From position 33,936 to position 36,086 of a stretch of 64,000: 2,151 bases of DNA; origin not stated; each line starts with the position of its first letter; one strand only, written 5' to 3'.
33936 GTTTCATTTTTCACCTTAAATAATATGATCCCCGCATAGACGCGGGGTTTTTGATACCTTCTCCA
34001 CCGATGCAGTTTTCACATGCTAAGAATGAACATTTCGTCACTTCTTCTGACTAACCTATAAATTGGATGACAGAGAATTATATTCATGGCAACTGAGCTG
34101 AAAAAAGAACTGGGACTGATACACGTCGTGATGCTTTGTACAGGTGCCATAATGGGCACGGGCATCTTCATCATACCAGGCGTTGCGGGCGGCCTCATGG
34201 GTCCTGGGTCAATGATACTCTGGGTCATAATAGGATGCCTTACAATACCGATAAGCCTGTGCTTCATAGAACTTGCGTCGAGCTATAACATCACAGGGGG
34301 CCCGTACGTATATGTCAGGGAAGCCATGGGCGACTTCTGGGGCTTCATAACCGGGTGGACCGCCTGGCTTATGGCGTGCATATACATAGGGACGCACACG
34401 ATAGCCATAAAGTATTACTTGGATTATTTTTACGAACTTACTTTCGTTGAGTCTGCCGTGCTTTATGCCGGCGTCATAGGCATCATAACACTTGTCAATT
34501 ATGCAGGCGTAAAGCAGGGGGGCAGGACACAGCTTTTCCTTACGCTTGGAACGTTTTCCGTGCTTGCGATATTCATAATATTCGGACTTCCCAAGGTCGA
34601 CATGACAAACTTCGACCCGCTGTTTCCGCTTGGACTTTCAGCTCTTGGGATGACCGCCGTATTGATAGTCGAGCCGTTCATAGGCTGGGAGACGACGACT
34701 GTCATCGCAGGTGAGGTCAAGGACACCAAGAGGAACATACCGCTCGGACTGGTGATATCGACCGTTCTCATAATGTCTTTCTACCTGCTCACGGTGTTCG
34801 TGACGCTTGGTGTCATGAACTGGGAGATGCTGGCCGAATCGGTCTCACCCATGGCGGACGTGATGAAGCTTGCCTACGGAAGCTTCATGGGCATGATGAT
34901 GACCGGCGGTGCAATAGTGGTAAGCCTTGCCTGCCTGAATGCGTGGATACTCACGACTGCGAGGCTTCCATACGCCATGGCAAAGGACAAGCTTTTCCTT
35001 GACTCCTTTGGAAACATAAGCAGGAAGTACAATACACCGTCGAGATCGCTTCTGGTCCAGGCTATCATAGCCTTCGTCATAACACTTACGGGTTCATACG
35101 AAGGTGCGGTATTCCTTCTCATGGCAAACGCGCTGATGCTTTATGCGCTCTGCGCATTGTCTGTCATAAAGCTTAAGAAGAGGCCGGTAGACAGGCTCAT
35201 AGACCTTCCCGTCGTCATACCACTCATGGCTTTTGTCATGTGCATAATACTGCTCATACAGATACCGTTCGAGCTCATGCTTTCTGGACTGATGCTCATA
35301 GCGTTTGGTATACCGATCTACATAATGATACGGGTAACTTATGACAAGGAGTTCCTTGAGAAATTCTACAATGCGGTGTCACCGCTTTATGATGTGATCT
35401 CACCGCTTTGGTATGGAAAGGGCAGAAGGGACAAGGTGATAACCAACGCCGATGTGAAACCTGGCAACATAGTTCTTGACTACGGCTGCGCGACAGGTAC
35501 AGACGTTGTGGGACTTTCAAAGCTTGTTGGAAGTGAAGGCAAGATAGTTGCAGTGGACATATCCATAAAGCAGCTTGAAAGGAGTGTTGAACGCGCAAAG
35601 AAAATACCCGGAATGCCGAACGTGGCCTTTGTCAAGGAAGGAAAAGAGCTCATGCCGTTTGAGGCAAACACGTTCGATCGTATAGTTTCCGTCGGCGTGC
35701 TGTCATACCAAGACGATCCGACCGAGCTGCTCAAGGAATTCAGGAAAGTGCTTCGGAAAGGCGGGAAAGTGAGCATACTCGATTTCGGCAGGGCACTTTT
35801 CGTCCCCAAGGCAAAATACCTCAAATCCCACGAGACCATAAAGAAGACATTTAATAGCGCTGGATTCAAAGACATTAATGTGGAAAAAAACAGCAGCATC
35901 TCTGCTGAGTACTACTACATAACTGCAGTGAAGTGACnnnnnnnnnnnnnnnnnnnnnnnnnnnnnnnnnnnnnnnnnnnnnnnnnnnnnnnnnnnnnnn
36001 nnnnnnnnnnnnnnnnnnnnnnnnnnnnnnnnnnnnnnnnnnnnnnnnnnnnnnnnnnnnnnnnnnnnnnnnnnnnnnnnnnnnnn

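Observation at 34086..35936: Amino-acid permease (APC) fused to a SAM-dependent methyltransferase domain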

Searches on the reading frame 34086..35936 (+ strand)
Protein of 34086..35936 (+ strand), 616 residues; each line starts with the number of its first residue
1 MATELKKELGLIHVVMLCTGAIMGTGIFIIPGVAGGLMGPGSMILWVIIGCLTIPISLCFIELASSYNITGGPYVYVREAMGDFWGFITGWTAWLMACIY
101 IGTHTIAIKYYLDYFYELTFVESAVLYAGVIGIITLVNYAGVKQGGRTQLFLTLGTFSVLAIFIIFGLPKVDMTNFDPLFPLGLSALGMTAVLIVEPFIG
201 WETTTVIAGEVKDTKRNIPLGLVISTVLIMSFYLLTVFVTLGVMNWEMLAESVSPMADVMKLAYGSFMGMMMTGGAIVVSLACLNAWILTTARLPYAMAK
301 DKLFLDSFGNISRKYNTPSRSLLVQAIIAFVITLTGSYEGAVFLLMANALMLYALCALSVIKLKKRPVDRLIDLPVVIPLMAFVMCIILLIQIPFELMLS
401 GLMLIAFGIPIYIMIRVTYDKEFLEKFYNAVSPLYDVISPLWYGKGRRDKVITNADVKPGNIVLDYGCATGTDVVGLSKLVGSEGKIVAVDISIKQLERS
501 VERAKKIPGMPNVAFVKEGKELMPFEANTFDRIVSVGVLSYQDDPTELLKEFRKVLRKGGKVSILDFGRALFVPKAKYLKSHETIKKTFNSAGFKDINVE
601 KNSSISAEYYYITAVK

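Call 3: search_protein_families(library=pfam, proteins=[window:34086-35936:+], max_evalue=0.01)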
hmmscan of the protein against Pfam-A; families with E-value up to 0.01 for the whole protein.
window:34086-35936:+ (616 aa): 13 families
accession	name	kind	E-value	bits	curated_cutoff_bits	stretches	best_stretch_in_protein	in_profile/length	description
PF13520.12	AA_permease_2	-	1.4e-46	159.7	27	1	9-393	1-403/427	Amino acid permease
PF00324.27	AA_permease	-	3.5e-41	141.8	24.6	1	13-393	1-414/470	Amino acid permease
PF13847.12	Methyltransf_31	-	8.9e-19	68.1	27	1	459-577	3-120/145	Methyltransferase domain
PF01209.24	Ubie_methyltran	-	9.6e-19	68.1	20.1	1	427-570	12-157/233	ubiE/COQ5 methyltransferase family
PF13649.12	Methyltransf_25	-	2.4e-16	60.6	27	1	463-560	1-97/97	Methyltransferase domain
PF08241.18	Methyltransf_11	-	7.9e-15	55.7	21.2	1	464-563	1-94/95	Methyltransferase domain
PF13489.12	Methyltransf_23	-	4.6e-11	43.2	27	1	458-571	21-123/164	Methyltransferase domain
PF08242.18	Methyltransf_12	-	6e-11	43.4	30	1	464-561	1-97/98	Methyltransferase domain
PF03845.19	Spore_permease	-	5.4e-05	22.6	23.4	1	13-261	6-251/321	Spore germination protein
PF08003.17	Methyltransf_9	-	0.00012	21.6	23.8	1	459-564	115-217/315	Protein of unknown function (DUF1698)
PF01135.25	PCMT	-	0.0002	21.6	20.3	1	456-550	70-161/210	Protein-L-isoaspartate(D-aspartate) O-methyltransferase (PCMT)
PF02353.26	CMAS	-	0.00065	19.5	27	1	448-562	51-162/273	Mycolic acid cyclopropane synthetase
PF01269.23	Fibrillarin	-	0.00089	18.9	27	1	452-504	64-116/227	Fibrillarin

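Call 4: search_protein_families(library=ncbifam, proteins=[window:34086-35936:+], max_evalue=0.01)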
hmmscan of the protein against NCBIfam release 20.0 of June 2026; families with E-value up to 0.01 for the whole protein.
window:34086-35936:+ (616 aa): 76 families (the best 25 are shown)
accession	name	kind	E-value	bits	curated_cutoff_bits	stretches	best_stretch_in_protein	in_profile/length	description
TIGR00909.1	2A0306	subfamily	5.7e-72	243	556.8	1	5-414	1-428/429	amino acid transporter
NF053761.1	BrChAATpBcaP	equivalog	3.7e-47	161.4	690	1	3-414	18-450/460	branched-chain amino acid transporter BcaP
TIGR00905.1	2A0302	subfamily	5e-43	147.6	409.05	1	1-428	1-448/473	basic amino acid/polyamine antiporter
NF008245.0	PRK11021.1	equivalog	8.6e-31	107.4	284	1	4-405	3-401/419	L-methionine/branched-chain amino acid transporter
NF008466.1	PRK11357.1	equivalog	1.5e-30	106.5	800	1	3-414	4-434/446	fructoselysine/psicoselysine transporter FrlA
NF007929.0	PRK10644.1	equivalog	1.9e-30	106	574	1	7-403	8-415/445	arginine/agmatine antiporter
TIGR00911.1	2A0308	subfamily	1.9e-27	95.9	701.8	1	3-415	42-473/505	L-type amino acid transporter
TIGR00906.1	2A0303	subfamily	1.2e-26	93.2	681.7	1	3-367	27-430/602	cationic amino acid transport permease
TIGR03810.1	arg_ornith_anti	equivalog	1.8e-24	86.3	591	1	8-427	2-442/468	arginine-ornithine antiporter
TIGR00908.1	2A0305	equivalog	3.9e-24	85.4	381.75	1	8-410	8-422/442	ethanolamine permease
TIGR04298.1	his_histam_anti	equivalog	1.1e-22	80.9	750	1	9-414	2-426/429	histidine-histamine antiporter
NF040512.1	histam_anti_2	exception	4.6e-20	71.8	725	1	7-427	3-457/477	histidine-histamine antiporter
TIGR01773.1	GABAperm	equivalog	2.9e-19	69.2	678.1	1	3-383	8-405/452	GABA permease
NF047649.1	MTase_UXPK_star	exception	5.3e-19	68.3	460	1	456-567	74-184/283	methyltransferase/UXPK-star double selenoprotein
NF008823.0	PRK11873.1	subfamily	6.4e-19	68.5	263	1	455-575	73-192/272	arsenite methyltransferase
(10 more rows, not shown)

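Call 5: find_homologous_proteins(query=window:34086-35933:+, max_evalue=1e-10)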
Query window:34086-35933:+ (616 aa): 324 proteins with E <= 1e-10 among 8000 candidates; the best 120 are listed.
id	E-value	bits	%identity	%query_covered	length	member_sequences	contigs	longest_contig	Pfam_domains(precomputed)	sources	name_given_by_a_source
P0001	0.0e+0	1355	100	100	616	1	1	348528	PF13847.13,PF13489.13,PF13649.13,PF13520.13,PF00324.28,PF01209.25,PF08241.19,PF08242.19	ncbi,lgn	-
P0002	0.0e+0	1239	88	100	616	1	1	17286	PF13847.13,PF13489.13,PF13649.13,PF13520.13,PF00324.28,PF03845.20,PF01209.25,PF08241.19,PF08242.19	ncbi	-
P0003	0.0e+0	1227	89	100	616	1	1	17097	PF13847.13,PF13489.13,PF13649.13,PF13520.13,PF00324.28,PF01209.25,PF08241.19,PF08242.19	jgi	jgi:APA family basic amino acid/polyamine antiporter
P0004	0.0e+0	1210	87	100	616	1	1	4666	PF13847.13,PF13489.13,PF13649.13,PF20922.4,PF13520.13,PF00324.28,PF01209.25,PF08241.19,PF08242.19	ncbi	-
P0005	0.0e+0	1197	86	100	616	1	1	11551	PF13847.13,PF13489.13,PF13649.13,PF13520.13,PF00324.28,PF03845.20,PF01209.25,PF08241.19,PF08242.19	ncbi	-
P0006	0.0e+0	1196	85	100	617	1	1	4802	PF13847.13,PF13489.13,PF13649.13,PF13520.13,PF00324.28,PF03845.20,PF01209.25,PF08241.19,PF08242.19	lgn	-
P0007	0.0e+0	1187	85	100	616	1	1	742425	PF13847.13,PF13489.13,PF13649.13,PF13520.13,PF01135.26,PF00324.28,PF01209.25,PF08241.19,PF08242.19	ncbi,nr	ncbi:MAG: amino acid permease [Candidatus Aenigmatarchaeota archaeon]|nr:MAG: amino acid permease [C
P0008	0.0e+0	1184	85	100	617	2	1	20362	PF13847.13,PF13489.13,PF02353.27,PF13649.13,PF13520.13,PF00324.28,PF03845.20,PF01209.25,PF08241.19,PF08242.19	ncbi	-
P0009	0.0e+0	1177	83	100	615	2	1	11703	PF13847.13,PF13489.13,PF13649.13,PF13520.13,PF00324.28,PF03845.20,PF01209.25,PF08241.19,PF08242.19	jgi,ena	-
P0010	0.0e+0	1151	82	100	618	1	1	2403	PF13847.13,PF13489.13,PF13649.13,PF13520.13,PF00324.28,PF01209.25,PF08241.19,PF08242.19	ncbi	-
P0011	0.0e+0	1065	74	100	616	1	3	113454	PF13847.13,PF13489.13,PF13649.13,PF13520.13,PF00324.28,PF01209.25,PF08241.19,PF08242.19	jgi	jgi:amino acid transporter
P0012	0.0e+0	1059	75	100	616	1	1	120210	PF13847.13,PF13489.13,PF13649.13,PF13520.13,PF00324.28,PF03845.20,PF01209.25,PF08241.19,PF08242.19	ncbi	-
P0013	0.0e+0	1057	75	100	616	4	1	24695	PF13847.13,PF13489.13,PF13649.13,PF13520.13,PF00324.28,PF01209.25,PF08241.19,PF08242.19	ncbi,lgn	-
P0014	0.0e+0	1053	75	100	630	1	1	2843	PF13847.13,PF13489.13,PF13649.13,PF13520.13,PF00324.28,PF03845.20,PF01209.25,PF08241.19,PF08242.19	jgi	jgi:APA family basic amino acid/polyamine antiporter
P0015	0.0e+0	1032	74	100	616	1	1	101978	PF13847.13,PF13489.13,PF13649.13,PF13520.13,PF00324.28,PF03845.20,PF01209.25,PF08241.19,PF08242.19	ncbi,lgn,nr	ncbi:MAG: amino acid permease [Candidatus Aenigmarchaeota archaeon]|nr:amino acid permease [Candidat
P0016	0.0e+0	1029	71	100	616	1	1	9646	PF13847.13,PF13489.13,PF13649.13,PF13520.13,PF01135.26,PF00324.28,PF03845.20,PF01209.25,PF08241.19,PF08242.19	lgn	-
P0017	2.7e-287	973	69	100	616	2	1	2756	PF13847.13,PF13489.13,PF13649.13,PF13520.13,PF00324.28,PF01209.25,PF08241.19,PF08242.19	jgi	jgi:amino acid transporter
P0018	3.7e-278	942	67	100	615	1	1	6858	PF13847.13,PF13489.13,PF13649.13,PF13520.13,PF00324.28,PF01209.25,PF08241.19,PF08242.19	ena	-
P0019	1.2e-272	924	73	90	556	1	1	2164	PF13847.13,PF13489.13,PF13649.13,PF13520.13,PF00324.28,PF01209.25,PF08241.19,PF08242.19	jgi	jgi:amino acid transporter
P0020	2.2e-261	887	61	100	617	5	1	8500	PF13847.13,PF13489.13,PF13649.13,PF13520.13,PF00324.28,PF01209.25,PF08241.19,PF08242.19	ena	-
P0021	9.1e-241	819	58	100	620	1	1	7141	PF13847.13,PF13489.13,PF13649.13,PF13520.13,PF00324.28,PF01209.25,PF08241.19,PF08242.19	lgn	-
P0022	3.6e-191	655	75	63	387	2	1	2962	PF13847.13,PF13489.13,PF13649.13,PF13520.13,PF00324.28,PF01209.25,PF08241.19,PF08242.19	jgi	-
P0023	2.2e-163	563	44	99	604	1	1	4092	PF00398.27,PF13489.13,PF02353.27,PF03845.20,PF08241.19,PF07021.19,PF13847.13,PF06325.20,PF05175.21,PF13649.13,PF13520.13,PF01135.26,PF00324.28,PF01209.25,PF08242.19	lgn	-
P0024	4.9e-134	466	58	56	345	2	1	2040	PF13847.13,PF13489.13,PF13649.13,PF13520.13,PF00324.28,PF01209.25,PF08241.19,PF08242.19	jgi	jgi:demethylmenaquinone methyltransferase/2-methoxy-6-polyprenyl-1,4-benzoquinol methylase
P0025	6.7e-132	459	39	99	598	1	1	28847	PF13847.13,PF13489.13,PF02353.27,PF13649.13,PF02475.24,PF13520.13,PF01135.26,PF00324.28,PF01209.25,PF08241.19,PF08242.19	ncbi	-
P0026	1.4e-125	438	39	100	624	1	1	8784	PF13847.13,PF13489.13,PF13649.13,PF13520.13,PF00324.28,PF01209.25,PF08241.19,PF08242.19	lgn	-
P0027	1.5e-103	366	35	100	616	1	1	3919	PF00398.27,PF13489.13,PF08003.18,PF02353.27,PF03845.20,PF08241.19,PF13847.13,PF06325.20,PF05175.21,PF13649.13,PF02390.24,PF13520.13,PF00324.28,PF01209.25,PF08242.19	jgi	jgi:amino acid transporter/ubiquinone/menaquinone biosynthesis C-methylase UbiE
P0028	1.6e-87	313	32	100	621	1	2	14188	PF13489.13,PF02353.27,PF08704.17,PF08241.19,PF13847.13,PF06325.20,PF05175.21,PF13649.13,PF02390.24,PF13520.13,PF01135.26,PF00324.28,PF01209.25,PF08242.19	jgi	-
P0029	7.8e-79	284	37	67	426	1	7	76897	PF13520.13,PF00324.28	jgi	-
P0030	8.9e-78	281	36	67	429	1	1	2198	PF13520.13,PF00324.28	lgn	-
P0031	5.4e-72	261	31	100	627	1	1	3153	PF13847.13,PF13489.13,PF13649.13,PF13520.13,PF00324.28,PF01209.25,PF08241.19,PF08242.19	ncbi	-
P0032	1.7e-71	260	30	100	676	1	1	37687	PF13847.13,PF13489.13,PF13649.13,PF13520.13,PF00324.28,PF01209.25,PF08241.19,PF08242.19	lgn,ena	-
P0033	5.9e-53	199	33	67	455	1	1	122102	PF13520.13,PF00324.28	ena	-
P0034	7.1e-46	175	29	67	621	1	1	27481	PF13520.13,PF00359.28,PF00324.28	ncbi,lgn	-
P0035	1.5e-44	171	33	53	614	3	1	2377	PF13520.13,PF00359.28,PF00324.28,PF03845.20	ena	-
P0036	2.5e-44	170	30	67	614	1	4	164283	PF13520.13,PF00359.28,PF00324.28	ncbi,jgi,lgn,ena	-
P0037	5.5e-44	169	31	62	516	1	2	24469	PF13520.13,PF00324.28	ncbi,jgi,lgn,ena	ncbi:MAG: amino acid permease [Parachlamydiales bacterium]|jgi:amino acid transporter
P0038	7.4e-44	169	28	66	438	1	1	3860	PF13520.13,PF00324.28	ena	-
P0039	7.5e-44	169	28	66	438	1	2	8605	PF13520.13,PF00324.28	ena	-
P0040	1.0e-43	168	28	66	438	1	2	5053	PF13520.13,PF00324.28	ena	-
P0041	1.1e-43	168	29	66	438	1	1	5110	PF13520.13,PF00324.28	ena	-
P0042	1.8e-43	167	33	53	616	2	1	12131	PF13520.13,PF00359.28,PF00324.28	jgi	-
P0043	2.1e-43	167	29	66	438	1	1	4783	PF13520.13,PF00324.28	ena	-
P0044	2.5e-43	167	28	66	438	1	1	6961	PF13520.13,PF00324.28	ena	-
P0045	2.7e-43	167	28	66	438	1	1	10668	PF13520.13,PF00324.28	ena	-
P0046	3.0e-43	167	29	63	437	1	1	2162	PF13520.13,PF00324.28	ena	-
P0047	3.0e-43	167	28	66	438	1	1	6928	PF13520.13,PF00324.28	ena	-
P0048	3.8e-43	166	28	66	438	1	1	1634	PF13520.13,PF00324.28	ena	-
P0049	4.5e-43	166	30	66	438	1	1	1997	PF13520.13,PF00324.28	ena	-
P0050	5.1e-43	166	28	66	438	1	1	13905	PF13520.13,PF00324.28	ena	-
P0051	6.0e-43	166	28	66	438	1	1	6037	PF13520.13,PF00324.28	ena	-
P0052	6.1e-43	166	28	66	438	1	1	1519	PF13520.13,PF00324.28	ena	-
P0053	7.4e-43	165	28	66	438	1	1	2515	PF13520.13,PF00324.28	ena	-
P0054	7.7e-43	165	28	66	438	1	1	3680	PF13520.13,PF00324.28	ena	-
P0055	7.9e-43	165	33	52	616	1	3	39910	PF13906.13,PF13520.13,PF00359.28,PF00324.28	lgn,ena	-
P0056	7.9e-43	165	29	66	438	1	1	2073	PF13520.13,PF00324.28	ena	-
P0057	9.8e-43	165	28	66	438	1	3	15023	PF13520.13,PF00324.28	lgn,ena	-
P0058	1.1e-42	165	29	66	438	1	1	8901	PF13520.13,PF00324.28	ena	-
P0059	1.1e-42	165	28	66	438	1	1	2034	PF13520.13,PF00324.28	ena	-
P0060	1.2e-42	165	28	66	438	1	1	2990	PF13520.13,PF00324.28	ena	-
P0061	1.2e-42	165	28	66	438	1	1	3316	PF13520.13,PF00324.28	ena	-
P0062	1.4e-42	164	28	66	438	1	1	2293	PF13520.13,PF00324.28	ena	-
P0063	1.6e-42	164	31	66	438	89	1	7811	PF13520.13,PF00324.28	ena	-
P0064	1.7e-42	164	28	66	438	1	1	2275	PF13520.13,PF00324.28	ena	-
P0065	1.8e-42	164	28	66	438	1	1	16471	PF13520.13,PF00324.28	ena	-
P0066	2.1e-42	164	28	66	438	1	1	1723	PF13520.13,PF00324.28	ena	-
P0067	2.2e-42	164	28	66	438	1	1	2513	PF13520.13,PF00324.28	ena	-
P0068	2.5e-42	164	29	66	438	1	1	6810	PF13520.13,PF00324.28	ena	-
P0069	3.0e-42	163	30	68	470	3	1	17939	PF13520.13,PF00324.28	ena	-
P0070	3.8e-42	163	30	67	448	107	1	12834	PF13520.13,PF00324.28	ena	-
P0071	3.8e-42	163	29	66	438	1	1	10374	PF13520.13,PF00324.28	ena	-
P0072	3.8e-42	163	29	66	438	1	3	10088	PF13520.13,PF00324.28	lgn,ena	-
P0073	3.9e-42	163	28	66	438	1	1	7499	PF13520.13,PF00324.28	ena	-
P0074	4.4e-42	163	28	66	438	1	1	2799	PF13520.13,PF00324.28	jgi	-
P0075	4.5e-42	163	29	66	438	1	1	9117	PF13520.13,PF00324.28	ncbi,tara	tara:strand:- start:7017 stop:8333 length:1317 start_codon:yes stop_codon:yes gene_type:complete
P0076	4.8e-42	163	29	66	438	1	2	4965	PF13520.13,PF00324.28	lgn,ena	-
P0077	4.8e-42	163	28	66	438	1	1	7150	PF13520.13,PF00324.28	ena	-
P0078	5.9e-42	162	30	59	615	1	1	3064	PF13520.13,PF00359.28,PF00324.28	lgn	-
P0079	6.0e-42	162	29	66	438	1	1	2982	PF13520.13,PF00324.28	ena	-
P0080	9.6e-42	162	28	66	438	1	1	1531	PF13520.13,PF00324.28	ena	-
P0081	1.0e-41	161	28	66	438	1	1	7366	PF13520.13,PF00324.28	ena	-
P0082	1.3e-41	161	29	66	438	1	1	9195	PF13520.13,PF00324.28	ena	-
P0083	2.2e-41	160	29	66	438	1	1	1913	PF13520.13,PF00324.28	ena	-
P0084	2.3e-41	160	29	66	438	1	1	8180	PF13520.13,PF00324.28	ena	-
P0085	2.3e-41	160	29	66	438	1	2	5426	PF13520.13,PF00324.28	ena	-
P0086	3.0e-41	160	29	66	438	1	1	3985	PF13520.13,PF00324.28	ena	-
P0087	3.6e-41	160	29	66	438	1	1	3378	PF13520.13,PF00324.28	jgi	jgi:APA family basic amino acid/polyamine antiporter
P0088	4.2e-41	159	29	60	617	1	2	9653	PF13520.13,PF00359.28,PF00324.28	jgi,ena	-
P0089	1.4e-40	158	31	59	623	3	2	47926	PF13520.13,PF00359.28,PF00324.28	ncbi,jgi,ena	-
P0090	1.5e-40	158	28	64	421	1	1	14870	PF13520.13,PF00324.28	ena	-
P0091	2.0e-40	157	29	66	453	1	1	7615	PF13520.13,PF00324.28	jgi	jgi:APA family basic amino acid/polyamine antiporter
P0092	4.8e-40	156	28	64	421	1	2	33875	PF13520.13,PF00324.28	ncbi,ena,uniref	ncbi:Amino acid permease [hydrothermal vent metagenome]|uniref:Amino acid permease n=1 Tax=hydrother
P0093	1.4e-39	154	31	59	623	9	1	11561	PF13520.13,PF00359.28,PF00324.28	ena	-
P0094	2.1e-39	154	28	66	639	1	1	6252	PF13520.13,PF00359.28,PF00324.28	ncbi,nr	ncbi:MAG: amino acid permease [Spirochaetales bacterium]|nr:amino acid permease [Spirochaetales bact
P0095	3.4e-39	153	31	60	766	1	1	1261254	PF13520.13,PF00324.28,PF00582.33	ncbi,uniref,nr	ncbi:amino acid permease [Natronolimnobius baerhuensis]|uniref:Stress protein n=1 Tax=Natronolimnobi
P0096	3.3e-38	150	30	59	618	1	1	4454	PF13520.13,PF00359.28,PF00324.28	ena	-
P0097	4.4e-38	150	31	59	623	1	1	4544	PF13520.13,PF00359.28,PF00324.28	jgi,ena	-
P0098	1.5e-37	148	29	67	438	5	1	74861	PF13520.13,PF00324.28,PF03845.20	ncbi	-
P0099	1.7e-37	148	29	68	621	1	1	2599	PF13906.13,PF13520.13,PF00359.28,PF00324.28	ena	-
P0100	2.7e-37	147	30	59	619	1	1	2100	PF13520.13,PF00359.28,PF00324.28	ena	-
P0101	9.6e-37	145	27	62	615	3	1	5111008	PF13520.13,PF00359.28,PF00324.28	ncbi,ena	-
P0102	3.0e-36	143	30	59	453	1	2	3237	PF13520.13,PF00324.28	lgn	-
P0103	6.2e-36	142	29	59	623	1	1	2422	PF13520.13,PF00359.28,PF00324.28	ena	-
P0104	7.0e-36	142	30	60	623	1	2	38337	PF13520.13,PF00359.28,PF00324.28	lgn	-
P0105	1.9e-35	141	28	65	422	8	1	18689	PF13520.13,PF00324.28,PF03845.20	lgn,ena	-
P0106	2.2e-35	141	28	56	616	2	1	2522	PF13520.13,PF00359.28,PF00324.28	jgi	-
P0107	2.4e-35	140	28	61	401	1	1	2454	PF13520.13,PF00324.28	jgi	-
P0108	2.6e-35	140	26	66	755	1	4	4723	PF13520.13,PF00324.28,PF00582.33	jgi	jgi:amino acid transporter/nucleotide-binding universal stress UspA family protein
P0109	1.9e-34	137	34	39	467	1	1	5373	PF13520.13,PF00324.28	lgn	-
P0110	2.1e-34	137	31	60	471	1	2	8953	PF13520.13,PF00324.28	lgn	-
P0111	3.0e-34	137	31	67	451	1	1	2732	PF13520.13,PF00324.28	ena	-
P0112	3.1e-34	137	28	71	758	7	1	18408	PF13906.13,PF13520.13,PF00324.28,PF00582.33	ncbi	-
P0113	3.4e-34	137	31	60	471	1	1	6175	PF13520.13,PF00324.28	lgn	-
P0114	4.0e-34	136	29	59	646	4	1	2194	PF13520.13,PF00359.28,PF00324.28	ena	-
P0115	4.3e-34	136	29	67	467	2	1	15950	PF13520.13,PF00324.28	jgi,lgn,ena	-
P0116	4.9e-34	136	29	64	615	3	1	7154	PF13520.13,PF00359.28,PF00324.28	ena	-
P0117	5.2e-34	136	29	67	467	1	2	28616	PF13520.13,PF00324.28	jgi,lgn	jgi:APA family basic amino acid/polyamine antiporter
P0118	6.3e-34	136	30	59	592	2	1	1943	PF13520.13,PF00324.28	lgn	-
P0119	7.5e-34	136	28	59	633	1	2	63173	PF13520.13,PF00359.28,PF00324.28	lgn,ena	-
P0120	1.2e-33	135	27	68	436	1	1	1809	PF13520.13,PF00324.28,PF03222.20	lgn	-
